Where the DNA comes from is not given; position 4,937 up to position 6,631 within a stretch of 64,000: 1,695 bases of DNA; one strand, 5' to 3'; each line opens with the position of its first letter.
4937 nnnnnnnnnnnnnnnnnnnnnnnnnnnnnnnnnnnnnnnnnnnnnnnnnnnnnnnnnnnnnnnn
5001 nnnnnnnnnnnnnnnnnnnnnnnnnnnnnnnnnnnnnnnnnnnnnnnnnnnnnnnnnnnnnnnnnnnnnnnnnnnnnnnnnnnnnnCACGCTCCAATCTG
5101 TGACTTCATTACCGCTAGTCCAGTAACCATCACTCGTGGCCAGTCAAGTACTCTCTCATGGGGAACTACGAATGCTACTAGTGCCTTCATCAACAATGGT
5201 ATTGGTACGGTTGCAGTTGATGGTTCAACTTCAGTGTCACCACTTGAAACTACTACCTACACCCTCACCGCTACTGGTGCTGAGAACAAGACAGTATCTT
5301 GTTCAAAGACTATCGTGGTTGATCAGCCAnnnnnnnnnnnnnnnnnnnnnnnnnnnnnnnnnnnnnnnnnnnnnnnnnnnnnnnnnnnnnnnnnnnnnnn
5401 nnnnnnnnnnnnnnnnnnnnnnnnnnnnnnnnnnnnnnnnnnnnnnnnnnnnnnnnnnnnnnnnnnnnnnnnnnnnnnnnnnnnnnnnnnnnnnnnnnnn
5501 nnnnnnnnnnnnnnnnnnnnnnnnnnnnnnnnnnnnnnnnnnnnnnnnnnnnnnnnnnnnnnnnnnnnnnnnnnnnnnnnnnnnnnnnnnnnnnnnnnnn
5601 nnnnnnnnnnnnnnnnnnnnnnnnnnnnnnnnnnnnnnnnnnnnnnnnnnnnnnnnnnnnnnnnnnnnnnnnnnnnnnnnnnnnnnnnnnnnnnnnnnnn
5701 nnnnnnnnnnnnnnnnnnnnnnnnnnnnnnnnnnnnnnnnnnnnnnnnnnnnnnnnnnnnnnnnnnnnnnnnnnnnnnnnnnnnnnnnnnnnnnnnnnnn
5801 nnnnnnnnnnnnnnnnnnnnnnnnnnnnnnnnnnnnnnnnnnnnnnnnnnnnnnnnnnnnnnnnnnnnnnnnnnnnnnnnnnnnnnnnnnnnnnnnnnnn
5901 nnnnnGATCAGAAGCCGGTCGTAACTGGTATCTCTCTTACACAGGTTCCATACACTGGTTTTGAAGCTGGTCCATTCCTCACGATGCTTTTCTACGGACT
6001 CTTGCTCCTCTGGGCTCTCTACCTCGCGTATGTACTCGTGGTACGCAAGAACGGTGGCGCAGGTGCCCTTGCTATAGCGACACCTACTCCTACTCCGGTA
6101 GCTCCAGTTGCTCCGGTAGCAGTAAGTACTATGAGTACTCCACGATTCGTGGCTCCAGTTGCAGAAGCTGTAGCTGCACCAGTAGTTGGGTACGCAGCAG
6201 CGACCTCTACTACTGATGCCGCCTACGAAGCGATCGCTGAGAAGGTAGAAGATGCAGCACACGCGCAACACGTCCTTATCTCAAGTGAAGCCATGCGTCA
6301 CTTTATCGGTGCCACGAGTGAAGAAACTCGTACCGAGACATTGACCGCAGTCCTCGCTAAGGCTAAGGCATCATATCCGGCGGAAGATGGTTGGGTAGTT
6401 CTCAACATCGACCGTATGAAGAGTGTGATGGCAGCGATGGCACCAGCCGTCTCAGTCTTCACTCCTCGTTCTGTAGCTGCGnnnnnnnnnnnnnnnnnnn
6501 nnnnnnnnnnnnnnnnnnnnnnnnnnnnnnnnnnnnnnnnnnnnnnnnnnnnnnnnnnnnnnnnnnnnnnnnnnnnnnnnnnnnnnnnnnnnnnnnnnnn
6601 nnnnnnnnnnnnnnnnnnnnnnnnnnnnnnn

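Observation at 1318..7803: Sortase-centred surface locus: sortase plus two multi-Ig-repeat proteins with [LV]PxTGF sorting signals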

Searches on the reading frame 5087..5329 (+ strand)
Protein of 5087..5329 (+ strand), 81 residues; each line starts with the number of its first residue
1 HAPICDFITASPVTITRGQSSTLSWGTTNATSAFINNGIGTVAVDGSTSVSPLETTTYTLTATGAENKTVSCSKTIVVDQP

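Call 51: search_solved_structures(query=A2, max_evalue=1)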
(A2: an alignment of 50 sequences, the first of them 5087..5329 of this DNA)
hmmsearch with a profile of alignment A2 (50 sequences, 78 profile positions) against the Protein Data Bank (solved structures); distinct sequences matched with E-value up to 1: 11.
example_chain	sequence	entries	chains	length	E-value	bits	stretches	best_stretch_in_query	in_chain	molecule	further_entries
6fwx_A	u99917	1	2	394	0.0023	21.2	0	49-77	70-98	Titin,Titin,Titin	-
6sdb_A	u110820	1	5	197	0.072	16.4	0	49-77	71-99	Titin,Decorin,Titin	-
1ya5_A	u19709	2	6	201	0.082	16.2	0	49-77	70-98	N2B-TITIN ISOFORM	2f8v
2a38_A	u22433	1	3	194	0.11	15.9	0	49-77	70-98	Titin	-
3b43_A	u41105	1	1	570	0.11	15.7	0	40-78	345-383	Titin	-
2yr3_A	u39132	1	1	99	0.12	15.7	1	50-76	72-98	Myosin light chain kinase, smooth muscle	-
1gl4_B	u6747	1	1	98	0.13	15.6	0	40-65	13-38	BASEMENT MEMBRANE-SPECIFIC HEPARAN SULFATE PROTEOGLYCAN CORE PROTEIN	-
6hci_A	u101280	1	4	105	0.18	15.1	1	51-77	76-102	Titin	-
2rik_A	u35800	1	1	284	0.38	14.1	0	40-78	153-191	Titin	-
6c6m_A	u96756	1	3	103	0.43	13.9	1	52-77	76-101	Myosin light chain kinase, smooth muscle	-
2rjm_A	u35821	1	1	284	0.54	13.6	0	40-78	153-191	Titin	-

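Call 55: predict_structure(alignment_id=A2)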
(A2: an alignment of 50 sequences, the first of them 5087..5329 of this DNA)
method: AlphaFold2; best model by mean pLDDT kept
length: 81 residues; sequences in the alignment: 50
mean_pLDDT: 96.4   pTM: 0.82
mean pLDDT of the five models: 96.4, 95.8, 94.1, 93.9, 92.5
residues with pLDDT >= 90: 77; 70-90: 3; 50-70: 1; < 50: 0
segments of 3 or more residues with pLDDT < 50: none
pLDDT, mean of each block of 10 residues (from residue 1): 96 95 98 97 98 97 97 96 69
secondary structure, 60 per line:
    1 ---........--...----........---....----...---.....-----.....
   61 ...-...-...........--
elements in order: E4-11 E14-16 E21-28 E32-35 E40-42 E46-50 E56-63 E69-79

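Call 62: fold_search(model_id=the predicted structure, library=pdb)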
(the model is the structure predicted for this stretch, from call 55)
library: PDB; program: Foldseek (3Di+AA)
matches with E <= 10: 1280; with E <= 0.001: 0
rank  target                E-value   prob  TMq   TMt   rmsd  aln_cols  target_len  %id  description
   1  2oxh_B                5.4e-03  1.00  0.71  0.52   3.1        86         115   17  The SOXYZ Complex of Paracoccus Pantotrophus (released 2007-05-22)
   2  2wwk_O                5.4e-03  1.00  0.68  0.58   4.0        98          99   14  Crystal structure of the Titin M10-Obscurin like 1 Ig F17R mutant complex (released 2010-02-16)
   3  2oxh_F                6.4e-03  1.00  0.72  0.53   3.0        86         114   17  The SOXYZ Complex of Paracoccus Pantotrophus (released 2007-05-22)
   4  2wwm_O                6.7e-03  1.00  0.66  0.57   3.9        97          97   15  Crystal structure of the Titin M10-Obscurin like 1 Ig complex in space group P1 (released 2010-02-16)
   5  4tn9_A                6.7e-03  1.00  0.64  0.61   3.7        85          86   24  Crystal structure of Clostridium histolyticum ColG collagenase polycystic kidney disease-like domain at 1.4 Angstrom r (released 2015-03-11)
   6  2oxg_D                7.1e-03  1.00  0.72  0.54   3.5        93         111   16  The SoxYZ Complex of Paracoccus pantotrophus (released 2007-05-22)
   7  2oxh_Y                7.1e-03  1.00  0.69  0.52   4.1        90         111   18  The SOXYZ Complex of Paracoccus Pantotrophus (released 2007-05-22)
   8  2wp3_O                7.5e-03  1.00  0.67  0.57   3.8        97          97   14  Crystal structure of the Titin M10-Obscurin like 1 Ig complex (released 2010-02-16)
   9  2ox5_D                8.3e-03  1.00  0.70  0.52   3.1        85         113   18  The SoxYZ complex of Paracoccus pantotrophus (released 2007-05-22)
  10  2oxh_D                8.8e-03  1.00  0.72  0.55   3.0        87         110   17  The SOXYZ Complex of Paracoccus Pantotrophus (released 2007-05-22)
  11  2oxg_B                8.8e-03  1.00  0.70  0.53   3.5        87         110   18  The SoxYZ Complex of Paracoccus pantotrophus (released 2007-05-22)
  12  2p9r_B                9.3e-03  1.00  0.53  0.46   4.4        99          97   11  Human alpha2-macroglogulin is composed of multiple domains, as predicted by homology with complement component C3 (released 2007-08-21)
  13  1l0q_A                9.8e-03  1.00  0.68  0.17   3.1        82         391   20  Tandem YVTN beta-propeller and PKD domains from an archaeal surface layer protein (released 2002-11-06)
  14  4aqo                  9.8e-03  1.00  0.65  0.62   3.8        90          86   23  CRYSTAL STRUCTURE OF THE CALCIUM BOUND PKD-like DOMAIN OF COLLAGENASE G FROM CLOSTRIDIUM HISTOLYTICUM AT 0.99 ANGSTROM R (released 2013-06-05)
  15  2ox5_B                1.1e-02  1.00  0.71  0.53   3.0        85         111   18  The SoxYZ complex of Paracoccus pantotrophus (released 2007-05-22)
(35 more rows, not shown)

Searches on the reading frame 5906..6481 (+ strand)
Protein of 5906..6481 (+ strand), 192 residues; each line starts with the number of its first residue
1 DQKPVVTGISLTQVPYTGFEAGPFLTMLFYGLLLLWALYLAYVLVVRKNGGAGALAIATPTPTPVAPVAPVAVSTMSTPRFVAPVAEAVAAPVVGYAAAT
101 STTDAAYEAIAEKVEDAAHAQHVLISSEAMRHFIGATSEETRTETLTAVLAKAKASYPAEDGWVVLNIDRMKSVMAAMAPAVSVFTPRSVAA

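Call 26: predict_structure(alignment_id=A1)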
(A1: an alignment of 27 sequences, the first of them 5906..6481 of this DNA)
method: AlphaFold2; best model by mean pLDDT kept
length: 192 residues; sequences in the alignment: 27
mean_pLDDT: 78.5   pTM: 0.47
mean pLDDT of the five models: 78.5, 77.9, 77.8, 76.5, 76.2
residues with pLDDT >= 90: 87; 70-90: 26; 50-70: 72; < 50: 7
segments of 3 or more residues with pLDDT < 50: 1-3
pLDDT, mean of each block of 10 residues (from residue 1): 51 55 86 96 76 55 65 61 56 53 82 98 98 96 97 97 97 94 79 78
secondary structure, 60 per line:
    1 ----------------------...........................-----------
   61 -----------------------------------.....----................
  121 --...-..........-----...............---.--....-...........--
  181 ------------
elements in order: H23-49 H96-100 H105-120 E123-125 H127-136 H142-156 E163-166 H168-178

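Call 28: search_protein_representatives(alignment_id=A1)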
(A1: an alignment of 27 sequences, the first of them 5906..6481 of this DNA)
Query: 27 sequences, 301 profile positions. Proteins with E-value up to 0.001 (for the whole library): 998; up to 1e-10: 554; up to 1e-30: 275. The best 150 are listed.
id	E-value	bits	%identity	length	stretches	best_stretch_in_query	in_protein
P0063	1.4e-120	419.0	-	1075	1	1-300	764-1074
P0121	1.8e-120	418.6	-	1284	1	1-300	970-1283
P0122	3.4e-120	417.7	-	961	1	1-300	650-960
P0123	4.9e-120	417.2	-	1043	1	1-300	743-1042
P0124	5.1e-120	417.2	-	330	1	1-300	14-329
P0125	7.7e-120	416.6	-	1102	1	1-300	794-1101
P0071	9.0e-120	416.3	-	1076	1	1-300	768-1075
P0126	1.3e-119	415.9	-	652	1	1-300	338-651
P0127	1.3e-119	415.8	-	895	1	1-300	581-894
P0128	3.5e-119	414.4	-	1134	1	3-300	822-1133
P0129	3.9e-119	414.2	-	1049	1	1-300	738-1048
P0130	4.2e-119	414.1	-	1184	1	1-300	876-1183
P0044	5.9e-119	413.7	-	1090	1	1-300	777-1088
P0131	1.7e-118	412.2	-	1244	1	1-300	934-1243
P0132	1.1e-117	409.4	-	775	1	1-300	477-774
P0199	5.3e-84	298.9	-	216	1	88-300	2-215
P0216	3.7e-74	266.6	-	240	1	85-300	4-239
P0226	1.6e-68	248.0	-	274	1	71-299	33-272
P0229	5.8e-63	229.8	-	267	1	67-298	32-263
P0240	5.7e-57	210.1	-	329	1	64-298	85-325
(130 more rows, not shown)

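Call 31: find_encoding_contigs(protein=P0240, flank=6000, max_places=3)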
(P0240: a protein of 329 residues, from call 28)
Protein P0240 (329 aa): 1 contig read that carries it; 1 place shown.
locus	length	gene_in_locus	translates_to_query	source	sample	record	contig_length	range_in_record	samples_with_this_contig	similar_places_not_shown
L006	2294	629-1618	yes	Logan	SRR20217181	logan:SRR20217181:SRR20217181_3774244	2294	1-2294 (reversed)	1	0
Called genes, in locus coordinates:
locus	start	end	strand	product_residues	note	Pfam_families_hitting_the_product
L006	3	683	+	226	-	?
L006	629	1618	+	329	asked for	-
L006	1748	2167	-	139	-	-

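Call 44: find_related_loci(query=A1, collection=genome_contigs, flank=10000)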
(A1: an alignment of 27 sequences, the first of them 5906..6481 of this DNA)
Query A1 (192 aa) in genome_contigs; peptide patterns used: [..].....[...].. (x = any residue, [..] = any of these).
157 stretches matched a pattern; 147 encode a relative of the query (tblastn E <= 1e-3); the best 80 are kept; 80 distinct loci.
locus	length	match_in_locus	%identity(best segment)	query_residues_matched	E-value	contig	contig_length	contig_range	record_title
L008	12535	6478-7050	91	1-192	1e-92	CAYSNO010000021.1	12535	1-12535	MAG TPA_asm: uncultured Candidatus Saccharibacteria bacterium isolate SRP342105_co1_172 genome assembly, contig: NODE_68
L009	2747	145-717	86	1-192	3e-89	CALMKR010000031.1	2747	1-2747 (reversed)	MAG TPA_asm: uncultured bacterium isolate SRR5676466_bin.108_CONCOCT_v1.1_MAG genome assembly, contig: ERZ724530.15367,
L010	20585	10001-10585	84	1-191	3e-85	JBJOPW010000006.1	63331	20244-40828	MAG: Candidatus Parcubacteria bacterium isolate whiteclaycreek2_2019_sw_WHONDRS-S19S_0038_A_bin.8 scaffold_0000041, whol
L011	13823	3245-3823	62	1-192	2e-70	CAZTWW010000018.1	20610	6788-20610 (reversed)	MAG TPA_asm: uncultured Candidatus Saccharibacteria bacterium isolate SRP219642_co4_360 genome assembly, contig: NODE_42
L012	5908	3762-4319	65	1-179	6e-62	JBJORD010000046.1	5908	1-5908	MAG: Candidatus Parcubacteria bacterium isolate yakimariver_2019_sw_WHONDRS-S19S_0060_B_bin.95 scaffold_3952882, whole g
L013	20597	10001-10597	59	1-190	2e-56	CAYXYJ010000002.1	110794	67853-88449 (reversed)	MAG TPA_asm: uncultured Candidatus Saccharibacteria bacterium isolate binchicken_co179_48 genome assembly, contig: NODE_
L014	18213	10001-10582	47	1-183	1e-51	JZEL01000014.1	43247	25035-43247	MAG: Parcubacteria bacterium OLB19 UZ19_OD100CONTIG000014, whole genome shotgun sequence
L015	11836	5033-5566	47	1-174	9e-50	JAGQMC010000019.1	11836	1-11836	MAG: Candidatus Kaiserbacteria bacterium isolate HKST-UBA32 k127_1911000, whole genome shotgun sequence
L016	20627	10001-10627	49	1-192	1e-48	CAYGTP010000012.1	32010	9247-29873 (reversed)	MAG TPA_asm: uncultured Candidatus Saccharibacteria bacterium isolate ERP117304_co2_175 genome assembly, contig: NODE_11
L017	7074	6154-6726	47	1-179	2e-48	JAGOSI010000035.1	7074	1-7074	MAG: Candidatus Paceibacterota bacterium isolate Gw_Eff_bin_314 Gw_Eff_31933_length_7074_cov_8.097164, whole genome shot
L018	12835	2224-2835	45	1-179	5e-48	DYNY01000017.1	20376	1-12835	MAG TPA_asm: Candidatus Elulimicrobium sp. isolate SulCav_GS09_5_3_41_19 SulCav_GS09_5_4277_length_20376_cov_11_450519,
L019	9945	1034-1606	46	1-175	4e-48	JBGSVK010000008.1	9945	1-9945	MAG: Candidatus Paceibacteria bacterium isolate JTS-AC455 k141_3288657, whole genome shotgun sequence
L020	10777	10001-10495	53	1-171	6e-47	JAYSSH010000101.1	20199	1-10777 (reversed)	MAG: Candidatus Kaiserbacteria bacterium isolate GFS_12189 GFS_12189_100, whole genome shotgun sequence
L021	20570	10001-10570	48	1-174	4e-47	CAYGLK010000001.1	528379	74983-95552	MAG TPA_asm: uncultured Candidatus Saccharibacteria bacterium isolate ERP117304_co1_160 genome assembly, contig: NODE_9_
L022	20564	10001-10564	45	1-173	2e-46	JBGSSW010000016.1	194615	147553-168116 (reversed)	MAG: Candidatus Paceibacteria bacterium isolate JTS-AC391 k141_2729402, whole genome shotgun sequence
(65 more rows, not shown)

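Call 52: search_solved_structures(query=A1, max_evalue=1)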
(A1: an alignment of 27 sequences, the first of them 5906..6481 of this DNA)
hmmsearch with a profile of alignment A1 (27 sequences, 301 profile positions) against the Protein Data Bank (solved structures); distinct sequences matched with E-value up to 1: 1.
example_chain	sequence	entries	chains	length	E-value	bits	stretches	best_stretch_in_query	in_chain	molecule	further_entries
6tmh_G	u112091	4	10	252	0.32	13.9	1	220-275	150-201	Oligomycin sensitivity conferring protein (OSCP)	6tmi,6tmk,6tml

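Call 57: find_encoding_contigs(protein=P0216, flank=6000, max_places=2)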
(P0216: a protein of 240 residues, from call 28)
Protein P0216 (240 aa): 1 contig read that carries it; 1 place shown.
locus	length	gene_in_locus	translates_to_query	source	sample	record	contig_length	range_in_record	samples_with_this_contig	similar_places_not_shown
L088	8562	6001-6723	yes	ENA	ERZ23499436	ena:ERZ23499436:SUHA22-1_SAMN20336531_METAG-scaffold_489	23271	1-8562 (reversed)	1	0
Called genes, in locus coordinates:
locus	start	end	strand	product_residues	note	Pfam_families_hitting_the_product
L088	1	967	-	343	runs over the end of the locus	-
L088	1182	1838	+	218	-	PF04203:Sortase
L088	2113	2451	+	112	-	-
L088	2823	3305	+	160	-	-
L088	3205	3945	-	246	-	-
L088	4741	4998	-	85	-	-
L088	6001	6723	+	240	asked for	-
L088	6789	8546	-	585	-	PF07973:tRNA_SAD (weak), PF00587:tRNA-synt_2b, PF03129:HGTP_anticodon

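Call 58: find_encoding_contigs(protein=P0199, flank=6000, max_places=2)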
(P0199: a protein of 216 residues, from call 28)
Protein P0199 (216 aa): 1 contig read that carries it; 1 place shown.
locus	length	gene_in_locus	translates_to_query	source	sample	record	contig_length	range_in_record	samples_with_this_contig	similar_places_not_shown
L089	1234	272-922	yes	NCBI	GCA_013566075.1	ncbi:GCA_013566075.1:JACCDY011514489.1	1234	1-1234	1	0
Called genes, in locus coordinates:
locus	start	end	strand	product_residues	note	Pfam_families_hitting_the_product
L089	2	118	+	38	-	?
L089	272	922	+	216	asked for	-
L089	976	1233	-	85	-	?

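Call 60: find_encoding_contigs(protein=P0229, flank=8000, max_places=2)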
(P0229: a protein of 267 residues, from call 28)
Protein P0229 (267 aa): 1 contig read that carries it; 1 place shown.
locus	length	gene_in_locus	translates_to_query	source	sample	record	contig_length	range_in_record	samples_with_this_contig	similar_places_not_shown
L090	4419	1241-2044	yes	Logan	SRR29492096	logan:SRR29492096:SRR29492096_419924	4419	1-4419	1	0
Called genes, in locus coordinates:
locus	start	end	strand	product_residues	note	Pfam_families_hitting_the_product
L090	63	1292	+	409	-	-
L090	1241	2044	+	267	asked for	-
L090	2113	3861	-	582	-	PF07973:tRNA_SAD (weak), PF00587:tRNA-synt_2b, PF03129:HGTP_anticodon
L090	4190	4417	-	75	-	?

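Call 61: find_encoding_contigs(protein=P0226, flank=8000, max_places=2)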
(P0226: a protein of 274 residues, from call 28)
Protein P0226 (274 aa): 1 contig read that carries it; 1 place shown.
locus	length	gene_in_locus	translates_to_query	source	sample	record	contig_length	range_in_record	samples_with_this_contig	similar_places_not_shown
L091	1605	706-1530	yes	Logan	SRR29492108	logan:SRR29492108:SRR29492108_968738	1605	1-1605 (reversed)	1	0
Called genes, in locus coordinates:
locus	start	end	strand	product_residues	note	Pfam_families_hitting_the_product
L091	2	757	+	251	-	?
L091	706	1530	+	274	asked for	-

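Call 74: fold_search(model_id=the predicted structure, library=pdb)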
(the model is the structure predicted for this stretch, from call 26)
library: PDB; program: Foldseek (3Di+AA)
matches with E <= 10: 165; with E <= 0.001: 0
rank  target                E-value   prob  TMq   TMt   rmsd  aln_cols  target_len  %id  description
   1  7pfo_A                1.5e-02  1.00  0.34  0.13   2.3        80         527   11  Core human replisome (released 2021-11-10)
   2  2v6z_MODEL_1_M        3.6e-02  1.00  0.31  0.70   2.4        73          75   15  Solution Structure of Amino-Terminal Domain of Human DNA Polymerase Epsilon Subunit B (released 2008-08-05)
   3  9hb4_B                2.5e-01  0.94  0.29  0.15   3.9        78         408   19  Hexameric RuvBL1/RuvBL2 bound to SPAG1 C-ter (released 2025-11-19)
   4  2kru_MODEL_1_A        4.0e-01  0.95  0.25  0.70   3.0        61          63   13  Solution NMR structure of the PCP_red domain of light-independent protochlorophyllide reductase subunit B from (released 2010-02-16)
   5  2c9o_B                4.3e-01  0.89  0.29  0.15   3.8        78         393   19  3D Structure of the human RuvB-like helicase RuvBL1 (released 2006-10-23)
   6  6hts_E                5.9e-01  0.82  0.29  0.14   3.8        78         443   19  Cryo-EM structure of the human INO80 complex bound to nucleosome (released 2018-11-07)
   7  3kw6                  6.6e-01  0.60  0.27  0.55   4.2        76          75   13  Crystal Structure of a domain of 26S proteasome regulatory subunit 8 from homo sapiens. Northeast Structural Genomics Co (released 2009-12-22)
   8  8efy_D                7.0e-01  0.92  0.30  0.19   3.1        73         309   20  Structure of double homo-hexameric AAA+ ATPase RuvB motors (released 2023-05-10)
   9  6k0r_G                7.5e-01  0.72  0.29  0.19   4.3        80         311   20  Ruvbl1-Ruvbl2 with truncated domain II in complex with phosphorylated Cordycepin (released 2020-05-06)
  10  9c62_A                8.0e-01  0.75  0.29  0.14   3.8        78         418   19  P400 subcomplex of the native human TIP60 complex (released 2024-08-21)
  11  3d8b_B                8.0e-01  0.57  0.28  0.21   5.5        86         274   13  Crystal structure of human fidgetin-like protein 1 in complex with ADP (released 2008-08-26)
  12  6hts_C                8.5e-01  0.66  0.28  0.14   4.0        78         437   19  Cryo-EM structure of the human INO80 complex bound to nucleosome (released 2018-11-07)
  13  2c9o_C                9.0e-01  0.72  0.29  0.19   3.8        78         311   19  3D Structure of the human RuvB-like helicase RuvBL1 (released 2006-10-23)
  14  9cac_I                9.0e-01  0.69  0.29  0.14   4.0        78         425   19  Cryo-EM structure of the RuvBL lobe of the native human TIP60 complex (composite structure) (released 2025-06-18)
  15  3syk_B                1.0e+00  0.47  0.27  0.19   4.9        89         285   15  Crystal structure of the AAA+ protein CbbX, selenomethionine structure (released 2011-11-09)
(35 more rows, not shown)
